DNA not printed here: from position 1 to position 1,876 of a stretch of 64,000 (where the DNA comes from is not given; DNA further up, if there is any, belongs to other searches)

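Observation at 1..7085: AT-rich foreign cassette: ABC exporter + SusC/SusD + Cys-rich secreted protein, with no glycan-degrading enzymes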

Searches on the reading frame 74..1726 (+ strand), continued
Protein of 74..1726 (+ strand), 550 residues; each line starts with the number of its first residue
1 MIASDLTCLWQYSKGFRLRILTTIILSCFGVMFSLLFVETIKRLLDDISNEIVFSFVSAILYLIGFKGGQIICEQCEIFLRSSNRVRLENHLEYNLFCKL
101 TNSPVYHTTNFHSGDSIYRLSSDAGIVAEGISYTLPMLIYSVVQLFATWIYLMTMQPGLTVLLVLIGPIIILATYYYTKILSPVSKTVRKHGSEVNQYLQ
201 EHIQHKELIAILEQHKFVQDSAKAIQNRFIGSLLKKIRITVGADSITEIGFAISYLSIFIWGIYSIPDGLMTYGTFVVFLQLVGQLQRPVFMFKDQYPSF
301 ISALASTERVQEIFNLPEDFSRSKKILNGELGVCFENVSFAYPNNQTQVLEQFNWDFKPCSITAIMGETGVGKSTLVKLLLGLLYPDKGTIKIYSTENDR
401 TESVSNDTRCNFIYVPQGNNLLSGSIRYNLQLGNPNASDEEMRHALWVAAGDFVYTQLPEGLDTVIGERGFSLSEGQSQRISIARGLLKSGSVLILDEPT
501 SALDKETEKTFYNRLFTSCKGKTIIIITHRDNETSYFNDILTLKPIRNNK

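Call 16: find_homologous_proteins(query=L011:6036-7217:+, max_evalue=1e-10)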
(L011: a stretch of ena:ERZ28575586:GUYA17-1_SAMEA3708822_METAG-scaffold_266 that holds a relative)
Query L011:6036-7217:+ (393 aa): 561 proteins with E <= 1e-10 among 4349 candidates; the best 120 are listed.
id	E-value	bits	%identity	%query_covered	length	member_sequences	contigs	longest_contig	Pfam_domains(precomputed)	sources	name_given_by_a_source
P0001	2.3e-272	921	99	100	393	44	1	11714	PF04055.28,PF13353.12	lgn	-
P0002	5.8e-250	847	90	100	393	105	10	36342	PF04055.28,PF13353.12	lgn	-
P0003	1.5e-246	836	88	100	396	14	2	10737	PF04055.28,PF13353.12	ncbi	-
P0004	1.6e-243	826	87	100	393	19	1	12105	PF04055.28,PF13353.12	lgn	-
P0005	1.1e-228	777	80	100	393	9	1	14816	PF04055.28,PF13353.12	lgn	-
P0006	6.6e-228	775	80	100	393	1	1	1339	PF04055.28,PF13353.12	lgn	-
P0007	3.4e-227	772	79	100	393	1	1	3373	PF04055.28,PF13353.12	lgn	-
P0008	3.0e-226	769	79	100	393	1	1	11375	PF04055.28,PF13353.12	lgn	-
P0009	5.3e-223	758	78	100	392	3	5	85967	PF04055.28,PF13353.12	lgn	-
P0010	1.5e-218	744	78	100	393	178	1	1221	PF04055.28,PF13353.12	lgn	-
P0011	4.4e-217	739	76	100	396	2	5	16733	PF04055.28,PF13353.12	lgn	-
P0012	1.2e-215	734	77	100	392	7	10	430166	PF04055.28,PF13353.12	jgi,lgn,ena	jgi:uncharacterized protein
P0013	2.9e-215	733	76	99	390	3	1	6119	PF04055.28,PF13353.12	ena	-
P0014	4.0e-214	729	76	100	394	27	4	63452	PF04055.28,PF13353.12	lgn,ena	-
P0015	6.2e-214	729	76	100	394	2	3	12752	PF04055.28,PF13353.12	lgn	-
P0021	5.1e-211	719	75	98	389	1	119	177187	PF04055.28,PF13353.12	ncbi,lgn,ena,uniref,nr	ncbi:4Fe-4S cluster-binding domain-containing protein [uncultured Coprobacter sp.]|uniref:radical SA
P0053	6.5e-188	643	66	100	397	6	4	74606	PF04055.28,PF13353.12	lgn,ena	-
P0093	4.3e-174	597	64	97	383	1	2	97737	PF04055.28,PF13353.12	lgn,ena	-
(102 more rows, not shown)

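Call 17: find_encoding_contigs(protein=P0021, flank=10000, max_places=3)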
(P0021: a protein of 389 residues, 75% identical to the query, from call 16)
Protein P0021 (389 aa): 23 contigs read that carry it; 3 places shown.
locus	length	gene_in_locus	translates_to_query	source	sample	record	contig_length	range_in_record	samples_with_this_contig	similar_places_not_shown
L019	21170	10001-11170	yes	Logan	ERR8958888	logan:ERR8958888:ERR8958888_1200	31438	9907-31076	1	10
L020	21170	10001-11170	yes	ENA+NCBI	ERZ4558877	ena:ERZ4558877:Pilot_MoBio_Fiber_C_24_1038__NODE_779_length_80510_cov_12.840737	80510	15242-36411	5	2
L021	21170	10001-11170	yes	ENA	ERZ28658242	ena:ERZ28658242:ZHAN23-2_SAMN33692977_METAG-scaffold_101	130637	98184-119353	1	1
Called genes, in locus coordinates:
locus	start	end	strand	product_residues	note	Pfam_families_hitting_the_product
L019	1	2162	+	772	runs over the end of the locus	PF04616:Glyco_hydro_43, PF17851:GH43_C2, PF00295:Glyco_hydro_28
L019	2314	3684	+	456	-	PF00589:Phage_integrase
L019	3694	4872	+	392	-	-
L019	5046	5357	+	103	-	PF12728:HTH_17 (weak)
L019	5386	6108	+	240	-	-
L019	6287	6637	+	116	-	PF21983:NikA-like, PF05713:MobC (weak)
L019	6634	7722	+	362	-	PF03432:Relaxase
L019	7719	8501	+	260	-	-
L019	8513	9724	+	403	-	PF13102:Phage_int_SAM_5, PF00589:Phage_integrase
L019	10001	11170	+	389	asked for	PF04055:Radical_SAM, PF13353:Fer4_12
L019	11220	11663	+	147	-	-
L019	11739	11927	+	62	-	-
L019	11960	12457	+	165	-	-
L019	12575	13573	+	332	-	-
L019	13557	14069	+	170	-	PF00574:CLP_protease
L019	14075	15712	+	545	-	PF00664:ABC_membrane, PF02463:SMC_N (faint), PF00005:ABC_tran, PF13304:AAA_21 (faint)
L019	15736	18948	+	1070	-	PF13715:CarbopepD_reg_2, PF07715:Plug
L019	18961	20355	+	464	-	PF14322:SusD-like_3, PF07980:SusD_RagB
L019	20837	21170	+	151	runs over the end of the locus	PF00295:Glyco_hydro_28 (weak)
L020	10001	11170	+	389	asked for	PF04055:Radical_SAM, PF13353:Fer4_12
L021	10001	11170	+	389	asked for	PF04055:Radical_SAM, PF13353:Fer4_12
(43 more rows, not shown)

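Call 18: find_encoding_contigs(protein=P0093, flank=10000, max_places=2)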
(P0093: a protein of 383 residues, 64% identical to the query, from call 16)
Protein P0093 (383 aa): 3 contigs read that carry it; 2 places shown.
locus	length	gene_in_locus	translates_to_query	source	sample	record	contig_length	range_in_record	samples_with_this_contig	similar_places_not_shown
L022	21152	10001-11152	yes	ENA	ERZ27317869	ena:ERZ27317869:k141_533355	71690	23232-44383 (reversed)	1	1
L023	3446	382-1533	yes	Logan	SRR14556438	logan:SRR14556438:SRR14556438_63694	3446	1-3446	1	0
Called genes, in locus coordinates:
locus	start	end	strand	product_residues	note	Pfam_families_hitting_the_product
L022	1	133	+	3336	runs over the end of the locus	PF00353:HemolysinCabind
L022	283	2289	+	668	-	-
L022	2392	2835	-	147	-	-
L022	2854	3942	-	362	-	PF00575:S1, PF23459:S1_RRP5 (weak)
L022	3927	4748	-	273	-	PF02401:LYTB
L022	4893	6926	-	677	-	PF01926:MMR_HSR1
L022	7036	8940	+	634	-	PF13589:HATPase_c_3, PF00183:HSP90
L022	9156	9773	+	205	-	PF00239:Resolvase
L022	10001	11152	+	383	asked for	PF13353:Fer4_12, PF04055:Radical_SAM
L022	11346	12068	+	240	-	PF00574:CLP_protease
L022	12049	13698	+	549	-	PF00664:ABC_membrane, PF06472:ABC_membrane_2 (faint), PF02463:SMC_N (faint), PF00005:ABC_tran, PF13401:AAA_22 (faint), PF13304:AAA_21 (faint)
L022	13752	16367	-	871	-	PF02861:Clp_N, PF23569:NBD_SMAX1 (weak), PF00004:AAA, PF17871:AAA_lid_9, PF07724:AAA_2, PF00004:AAA, PF07728:AAA_5, PF10431:ClpB_D2-small, +7 more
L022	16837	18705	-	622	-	PF02743:dCache_1 (weak), PF00990:GGDEF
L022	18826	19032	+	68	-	PF13183:Fer4_8 (faint), PF13484:Fer4_16 (faint), PF14697:Fer4_21 (faint), PF12797:Fer4_2 (weak), PF13237:Fer4_10, PF00037:Fer4 (weak), PF12838:Fer4_7, PF13187:Fer4_9, +2 more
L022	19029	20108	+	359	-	PF01855:POR_N, PF17147:PFOR_II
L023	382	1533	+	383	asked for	PF13353:Fer4_12, PF04055:Radical_SAM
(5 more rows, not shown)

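Call 19: find_encoding_contigs(protein=P0053, flank=10000, max_places=2)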
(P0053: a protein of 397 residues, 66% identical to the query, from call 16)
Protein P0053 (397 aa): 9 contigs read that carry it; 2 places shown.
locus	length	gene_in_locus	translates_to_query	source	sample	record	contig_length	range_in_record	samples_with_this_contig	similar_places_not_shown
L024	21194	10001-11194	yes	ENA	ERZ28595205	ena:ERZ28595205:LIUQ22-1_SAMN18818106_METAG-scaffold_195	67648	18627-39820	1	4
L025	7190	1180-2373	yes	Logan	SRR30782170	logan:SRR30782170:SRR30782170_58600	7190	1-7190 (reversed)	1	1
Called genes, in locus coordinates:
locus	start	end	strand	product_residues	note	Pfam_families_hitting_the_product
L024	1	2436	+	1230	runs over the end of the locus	PF13205:Big_5 (weak), PF11551:Omp28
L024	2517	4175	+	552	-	-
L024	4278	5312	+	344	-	PF04371:PAD_porph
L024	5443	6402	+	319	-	PF00795:CN_hydrolase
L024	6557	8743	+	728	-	PF12437:GSIII_N, PF00120:Gln-synt_C, PF18318:Gln-synt_C-ter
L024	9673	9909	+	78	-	-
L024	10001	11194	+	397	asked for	PF04055:Radical_SAM (weak), PF13353:Fer4_12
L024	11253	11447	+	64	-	-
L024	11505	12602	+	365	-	PF04055:Radical_SAM, PF13353:Fer4_12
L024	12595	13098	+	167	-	PF00574:CLP_protease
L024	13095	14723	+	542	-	PF00664:ABC_membrane, PF00005:ABC_tran, PF01935:DUF87 (weak), PF02463:SMC_N (faint), PF13304:AAA_21 (faint)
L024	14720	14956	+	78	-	-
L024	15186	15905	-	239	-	PF16412:DUF5020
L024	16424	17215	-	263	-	PF04474:DUF554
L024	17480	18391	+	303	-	PF00701:DHDPS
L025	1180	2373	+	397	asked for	PF04055:Radical_SAM (weak), PF13353:Fer4_12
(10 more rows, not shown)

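Call 26: find_related_loci(query=A1, collection=genome_contigs, flank=10000)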
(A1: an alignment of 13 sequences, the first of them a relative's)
Query A1 (393 aa) in genome_contigs; peptide patterns used: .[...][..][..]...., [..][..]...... (x = any residue, [..] = any of these).
179 stretches matched a pattern; 50 encode a relative of the query (tblastn E <= 1e-3); 49 distinct loci.
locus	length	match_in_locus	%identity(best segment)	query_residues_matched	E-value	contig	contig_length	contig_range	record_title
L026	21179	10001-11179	100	1-393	0e+0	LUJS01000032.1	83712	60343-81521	MAG: Bacteroidales bacterium M8 M8_444, whole genome shotgun sequence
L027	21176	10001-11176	90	1-392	0e+0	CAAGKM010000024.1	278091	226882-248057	MAG TPA_asm: uncultured Prevotella sp., isolate HGM04866, WGS project CAAGKM010000000 data, contig: SRS476306_34_k119_11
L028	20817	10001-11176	87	1-392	0e+0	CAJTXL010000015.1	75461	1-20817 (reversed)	MAG TPA_asm: uncultured Muribaculaceae bacterium isolate MGBC123773 genome assembly, contig: MGBC123773.15, whole genome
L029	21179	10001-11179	85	1-393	0e+0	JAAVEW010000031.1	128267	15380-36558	MAG: Barnesiella sp. isolate Mgla_MAG_42-bin_4 c_000000047969, whole genome shotgun sequence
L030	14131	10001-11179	85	1-393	0e+0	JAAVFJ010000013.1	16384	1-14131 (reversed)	MAG: Bacteroidales bacterium isolate Mgla_MAG_34-bin_15 c_000000064297, whole genome shotgun sequence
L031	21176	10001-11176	77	1-392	0e+0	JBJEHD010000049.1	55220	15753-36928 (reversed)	MAG: Bacteroidaceae bacterium isolate LOHA42_bin.022 NODE_335_length_55220_cov_11.693646, whole genome shotgun sequence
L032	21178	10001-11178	79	1-393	0e+0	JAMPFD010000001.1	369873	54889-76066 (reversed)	MAG: Bacillota bacterium isolate NALB_7861_17 Scaffold_#1__SCF_001___369873_bp, whole genome shotgun sequence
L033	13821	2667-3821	70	9-393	0e+0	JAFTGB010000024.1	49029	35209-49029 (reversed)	MAG: Prevotella sp. isolate RGIG3786 Roe_deer_Abomasum-5__c540, whole genome shotgun sequence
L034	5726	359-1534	68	1-392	0e+0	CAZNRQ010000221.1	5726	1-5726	MAG TPA_asm: uncultured Bacteroidales bacterium isolate SRP142039_co2_135 genome assembly, contig: NODE_15766_length_572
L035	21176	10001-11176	66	1-392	0e+0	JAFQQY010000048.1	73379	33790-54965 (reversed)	MAG: Prevotella sp. isolate RGIG2070 Goat_Colon-2__c694193, whole genome shotgun sequence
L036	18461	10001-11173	64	1-392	0e+0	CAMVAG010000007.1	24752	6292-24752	MAG TPA_asm: uncultured Selenomonadales bacterium isolate SRR8387719_bin.48_metaWRAP_v1.3_MAG genome assembly, contig: E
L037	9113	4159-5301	66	11-392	0e+0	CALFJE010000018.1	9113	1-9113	MAG TPA_asm: uncultured Selenomonadales bacterium isolate ERR1278105_bin.27_CONCOCT_v1.1_MAG genome assembly, contig: ER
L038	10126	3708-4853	64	11-392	3e-179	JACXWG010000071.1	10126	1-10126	MAG: Quinella sp. 1Q5 NODE_1257_length_10126_cov_12.0696_ID_5057711, whole genome shotgun sequence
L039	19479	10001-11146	64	11-392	7e-179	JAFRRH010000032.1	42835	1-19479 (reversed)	MAG: Selenomonadaceae bacterium isolate RGIG2729 Goat_Omasum-4__c331397, whole genome shotgun sequence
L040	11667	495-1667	65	3-393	0e+0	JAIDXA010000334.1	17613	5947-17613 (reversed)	MAG: Paramuribaculum sp. isolate SC0373_S3_21 SC0373_S3_21_contig_334, whole genome shotgun sequence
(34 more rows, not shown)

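Call 80: search_protein_families(library=pfam, proteins=[L029:19-2424:+, L029:2708-4966:+, L029:4977-6068:+, L029:6088-6789:+, L029:6800-7687:+, L029:15929-16642:-, L029:16648-18189:-, L029:18626-20119:-], max_evalue=0.00001)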
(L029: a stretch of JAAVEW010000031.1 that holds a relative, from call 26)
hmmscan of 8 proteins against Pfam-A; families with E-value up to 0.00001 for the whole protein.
L029:19-2424:+ (801 aa): 3 families
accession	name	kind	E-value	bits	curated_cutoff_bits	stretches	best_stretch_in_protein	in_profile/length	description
PF22124.2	Glyco_hydro_95_cat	-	3.9e-160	533.7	27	1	300-721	1-408/408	Glycosyl hydrolase family 95 catalytic domain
PF14498.12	Glyco_hyd_65N_2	-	9.2e-52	176.8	27.7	1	19-273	1-233/234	Glycosyl hydrolase family 65, N-terminal domain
PF21307.2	Glyco_hydro_95_C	-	4.6e-18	65.9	27.6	1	727-790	4-67/94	Glycoside hydrolase family 95, C-terminal domain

L029:2708-4966:+ (752 aa): 7 families
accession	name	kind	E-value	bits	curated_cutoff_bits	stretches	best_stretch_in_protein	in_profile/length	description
PF01807.25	Zn_ribbon_DnaG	-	4.1e-36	123.2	24.9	1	5-99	2-96/98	CHC2 zinc finger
PF08275.17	DNAG_N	-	6e-36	123.8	26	1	128-255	3-128/128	DNA primase catalytic core, N-terminal domain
PF13155.12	Toprim_2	-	1.8e-22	80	22.1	1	265-349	1-87/88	Toprim-like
PF13662.12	Toprim_4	-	9.2e-17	61.5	25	1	263-338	2-84/85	Toprim domain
PF01751.28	Toprim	-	3.6e-10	40.3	23.1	1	265-334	3-90/96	Toprim domain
PF10410.14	DnaB_bind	-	5.6e-10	39.8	20.6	1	371-423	2-55/56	DnaB-helicase binding domain of primase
PF13362.12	Toprim_3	-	8e-06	26.6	27.2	0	264-354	2-93/95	Toprim domain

L029:4977-6068:+ (363 aa): 0 families

L029:6088-6789:+ (233 aa): 3 families
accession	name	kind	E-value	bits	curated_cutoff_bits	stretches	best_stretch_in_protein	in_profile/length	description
PF02224.24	Cytidylate_kin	-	1.2e-65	221.6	26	1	10-228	1-210/211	Cytidylate kinase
PF13189.12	Cytidylate_kin2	-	4.2e-07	30.8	28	0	9-45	1-37/176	Cytidylate kinase-like family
PF13238.12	AAA_18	-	1.2e-06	29.4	29.4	0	10-171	1-113/128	AAA domain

L029:6800-7687:+ (295 aa): 1 family
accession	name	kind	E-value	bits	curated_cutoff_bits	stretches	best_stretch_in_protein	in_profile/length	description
PF02401.23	LYTB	-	4e-81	272.6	24.5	1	9-286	2-265/267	LytB protein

L029:15929-16642:- (237 aa): 2 families
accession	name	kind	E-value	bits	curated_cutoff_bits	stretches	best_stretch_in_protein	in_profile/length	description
PF00072.30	Response_reg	-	1.9e-27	96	30.2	1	7-116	1-110/111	Response regulator receiver domain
PF00486.34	Trans_reg_C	-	4.7e-17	62.3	26.2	1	154-226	3-77/77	Transcriptional regulatory protein, C terminal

L029:16648-18189:- (513 aa): 2 families
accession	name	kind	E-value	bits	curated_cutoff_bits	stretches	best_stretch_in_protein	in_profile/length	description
PF02518.31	HATPase_c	-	1e-27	97.2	26.4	1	398-510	2-109/111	Histidine kinase-, DNA gyrase B-, and HSP90-like ATPase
PF00512.31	HisKA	-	2.6e-13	50.2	26.9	1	283-349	1-64/66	His Kinase A (phospho-acceptor) domain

L029:18626-20119:- (497 aa): 1 family
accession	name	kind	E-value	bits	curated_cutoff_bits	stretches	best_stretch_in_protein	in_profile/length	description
PF06965.17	Na_H_antiport_1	-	1.1e-137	459.4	23.5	1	54-483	2-374/374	Na+/H+ antiporter 1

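Call 81: search_solved_structures(query=L011:6036-7217:+, max_evalue=0.001)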
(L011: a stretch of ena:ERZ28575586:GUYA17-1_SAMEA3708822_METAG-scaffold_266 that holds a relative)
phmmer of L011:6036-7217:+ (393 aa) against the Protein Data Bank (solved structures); distinct sequences matched with E-value up to 0.001: 3.
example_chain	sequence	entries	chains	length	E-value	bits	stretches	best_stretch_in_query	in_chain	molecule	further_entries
5wgg_A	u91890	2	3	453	4.8e-18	68.7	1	20-330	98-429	Radical SAM domain protein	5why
8vpo_A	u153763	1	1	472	7e-09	38.5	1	20-156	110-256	Radical SAM core domain-containing protein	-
9gm3_A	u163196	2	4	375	6.5e-06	28.7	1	17-115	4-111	ChlB radical SAM domain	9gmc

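Call 82: search_solved_structures(query=window:74-1726:+, max_evalue=1e-40)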
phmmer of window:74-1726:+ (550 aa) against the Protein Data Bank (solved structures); distinct sequences matched with E-value up to 1e-40: 80 (the best 60 are shown).
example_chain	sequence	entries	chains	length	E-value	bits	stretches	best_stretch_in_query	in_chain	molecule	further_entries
6qex_A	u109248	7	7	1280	1.9e-70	241.6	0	114-532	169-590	Multidrug resistance protein 1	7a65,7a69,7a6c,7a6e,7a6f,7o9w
8sa0_A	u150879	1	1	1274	3.3e-70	240.8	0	114-532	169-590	ATP-dependent translocase ABCB1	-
8gmg_A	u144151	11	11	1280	3.4e-70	240.7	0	114-532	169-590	ATP-dependent translocase ABCB1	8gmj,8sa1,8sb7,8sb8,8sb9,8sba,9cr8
8y6h_A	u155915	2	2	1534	6.8e-70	239.7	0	114-532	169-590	ATP-dependent translocase ABCB1,mNeonGreen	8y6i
6ujt_A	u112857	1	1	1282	2.2e-69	238.1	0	90-532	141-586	ATP-dependent translocase ABCB1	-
6ujp_A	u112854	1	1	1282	2.3e-69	238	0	90-532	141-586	ATP-dependent translocase ABCB1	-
6c0v_A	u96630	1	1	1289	2.4e-69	237.9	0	114-532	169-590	Multidrug resistance protein 1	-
6q81_A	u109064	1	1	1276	4.5e-69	237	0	90-532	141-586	P-glycoprotein (ABCB1)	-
4m2s_A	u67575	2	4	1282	4.5e-69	237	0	90-532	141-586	Multidrug resistance protein 1A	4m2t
4q9h_A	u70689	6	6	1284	4.5e-69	237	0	90-532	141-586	Multidrug resistance protein 1A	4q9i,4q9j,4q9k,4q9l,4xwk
5kpi_A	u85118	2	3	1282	4.6e-69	237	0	90-532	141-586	Multidrug resistance protein 1A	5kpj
4ksb_A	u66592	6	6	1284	4.6e-69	237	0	90-532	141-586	Multidrug resistance protein 1A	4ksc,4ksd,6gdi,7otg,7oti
3g60_A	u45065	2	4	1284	4.6e-69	237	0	90-532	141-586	Multidrug resistance protein 1a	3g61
7zk9_A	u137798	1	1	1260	4.9e-69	236.9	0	62-532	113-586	ATP-dependent translocase ABCB1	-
6ujr_A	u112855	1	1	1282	4.9e-69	236.9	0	90-532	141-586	ATP-dependent translocase ABCB1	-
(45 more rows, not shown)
